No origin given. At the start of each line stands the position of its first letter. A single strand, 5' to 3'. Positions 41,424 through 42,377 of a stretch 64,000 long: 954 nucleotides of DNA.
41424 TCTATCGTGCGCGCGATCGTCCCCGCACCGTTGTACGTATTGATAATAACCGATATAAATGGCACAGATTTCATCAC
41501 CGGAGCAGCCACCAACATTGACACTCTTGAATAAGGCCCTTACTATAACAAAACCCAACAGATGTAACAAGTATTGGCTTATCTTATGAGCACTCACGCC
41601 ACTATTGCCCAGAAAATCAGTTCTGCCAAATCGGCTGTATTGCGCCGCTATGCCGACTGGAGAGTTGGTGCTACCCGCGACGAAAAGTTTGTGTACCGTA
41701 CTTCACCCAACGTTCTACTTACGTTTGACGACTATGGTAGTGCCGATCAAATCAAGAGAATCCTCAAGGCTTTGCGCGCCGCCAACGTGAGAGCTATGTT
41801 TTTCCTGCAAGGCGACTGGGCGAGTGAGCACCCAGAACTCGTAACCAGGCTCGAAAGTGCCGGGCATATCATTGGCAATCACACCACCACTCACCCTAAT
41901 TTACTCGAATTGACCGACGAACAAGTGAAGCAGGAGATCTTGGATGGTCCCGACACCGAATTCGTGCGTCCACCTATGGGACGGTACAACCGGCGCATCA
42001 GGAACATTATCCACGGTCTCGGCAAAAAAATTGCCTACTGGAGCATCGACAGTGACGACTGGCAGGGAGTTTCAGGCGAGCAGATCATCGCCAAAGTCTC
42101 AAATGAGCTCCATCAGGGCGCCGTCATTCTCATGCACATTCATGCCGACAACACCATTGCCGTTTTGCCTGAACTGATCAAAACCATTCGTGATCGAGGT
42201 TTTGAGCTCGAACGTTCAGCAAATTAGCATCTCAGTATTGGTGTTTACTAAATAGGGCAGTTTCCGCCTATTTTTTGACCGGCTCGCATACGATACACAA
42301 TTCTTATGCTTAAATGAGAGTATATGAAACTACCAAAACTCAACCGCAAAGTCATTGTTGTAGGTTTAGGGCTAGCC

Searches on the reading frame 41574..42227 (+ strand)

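Call 59: search_protein_families(library=pfam, max_evalue=0.01, proteins=[window:41574-42227:+])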
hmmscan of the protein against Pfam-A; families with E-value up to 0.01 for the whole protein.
window:41574-42227:+ (217 aa): 1 family
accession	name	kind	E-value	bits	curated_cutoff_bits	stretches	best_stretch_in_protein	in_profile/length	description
PF01522.26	Polysacc_deac_1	-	1.2e-26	93.5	23.1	1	44-152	6-122/124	Polysaccharide deacetylase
